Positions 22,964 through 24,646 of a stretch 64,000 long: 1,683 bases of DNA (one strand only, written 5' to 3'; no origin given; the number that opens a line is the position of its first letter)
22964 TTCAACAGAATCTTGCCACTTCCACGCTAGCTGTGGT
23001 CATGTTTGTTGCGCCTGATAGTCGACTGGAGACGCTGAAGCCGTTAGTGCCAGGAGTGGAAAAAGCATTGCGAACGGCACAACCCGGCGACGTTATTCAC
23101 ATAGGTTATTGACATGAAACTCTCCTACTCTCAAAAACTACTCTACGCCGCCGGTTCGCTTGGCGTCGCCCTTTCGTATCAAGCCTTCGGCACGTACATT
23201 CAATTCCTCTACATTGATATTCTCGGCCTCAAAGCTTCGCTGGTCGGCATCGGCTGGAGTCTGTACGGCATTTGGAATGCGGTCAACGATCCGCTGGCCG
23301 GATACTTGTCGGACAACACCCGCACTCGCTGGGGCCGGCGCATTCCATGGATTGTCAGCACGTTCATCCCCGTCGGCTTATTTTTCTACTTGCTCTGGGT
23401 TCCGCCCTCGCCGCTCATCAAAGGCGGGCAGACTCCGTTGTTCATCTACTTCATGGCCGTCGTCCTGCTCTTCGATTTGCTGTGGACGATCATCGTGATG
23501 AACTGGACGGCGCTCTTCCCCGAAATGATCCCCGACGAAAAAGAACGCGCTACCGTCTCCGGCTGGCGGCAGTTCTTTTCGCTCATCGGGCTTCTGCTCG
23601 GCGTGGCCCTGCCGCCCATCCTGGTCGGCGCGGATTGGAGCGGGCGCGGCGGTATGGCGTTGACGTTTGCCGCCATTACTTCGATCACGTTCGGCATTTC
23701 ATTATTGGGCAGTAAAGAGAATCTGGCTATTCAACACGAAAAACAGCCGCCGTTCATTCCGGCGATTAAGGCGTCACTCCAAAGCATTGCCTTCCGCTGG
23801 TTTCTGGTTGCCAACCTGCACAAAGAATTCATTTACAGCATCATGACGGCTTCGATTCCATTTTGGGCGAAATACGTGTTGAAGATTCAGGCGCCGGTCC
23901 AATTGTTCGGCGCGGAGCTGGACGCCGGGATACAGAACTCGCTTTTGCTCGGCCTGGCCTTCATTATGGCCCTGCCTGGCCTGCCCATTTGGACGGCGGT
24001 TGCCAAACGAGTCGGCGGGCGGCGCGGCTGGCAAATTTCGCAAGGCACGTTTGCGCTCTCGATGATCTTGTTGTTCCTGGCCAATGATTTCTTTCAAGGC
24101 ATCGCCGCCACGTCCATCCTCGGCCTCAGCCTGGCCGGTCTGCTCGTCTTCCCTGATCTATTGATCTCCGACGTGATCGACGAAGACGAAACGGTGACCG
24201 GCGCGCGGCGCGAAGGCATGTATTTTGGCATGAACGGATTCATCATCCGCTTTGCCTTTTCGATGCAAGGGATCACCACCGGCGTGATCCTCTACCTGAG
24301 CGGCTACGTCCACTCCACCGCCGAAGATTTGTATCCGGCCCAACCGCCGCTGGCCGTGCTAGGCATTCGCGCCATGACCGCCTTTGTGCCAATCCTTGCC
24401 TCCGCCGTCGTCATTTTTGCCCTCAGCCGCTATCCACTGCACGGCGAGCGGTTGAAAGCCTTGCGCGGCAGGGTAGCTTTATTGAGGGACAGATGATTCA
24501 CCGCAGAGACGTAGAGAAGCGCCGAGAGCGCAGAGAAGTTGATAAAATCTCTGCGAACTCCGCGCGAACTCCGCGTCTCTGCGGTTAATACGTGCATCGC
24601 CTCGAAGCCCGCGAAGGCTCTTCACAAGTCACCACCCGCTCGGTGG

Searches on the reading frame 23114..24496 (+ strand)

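Call 41: search_protein_families(library=pfam, proteins=[window:23114-24496:+], max_evalue=0.01)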
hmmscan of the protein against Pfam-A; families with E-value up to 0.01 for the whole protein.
window:23114-24496:+ (460 aa): 2 families
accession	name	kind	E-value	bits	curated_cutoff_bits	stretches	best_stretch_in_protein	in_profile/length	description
PF13347.12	MFS_2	-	3.1e-70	237.3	27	1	10-442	1-425/427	MFS/sugar transport protein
PF07690.21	MFS_1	-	1.1e-14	54.5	33.4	2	15-363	5-333/347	Major Facilitator Superfamily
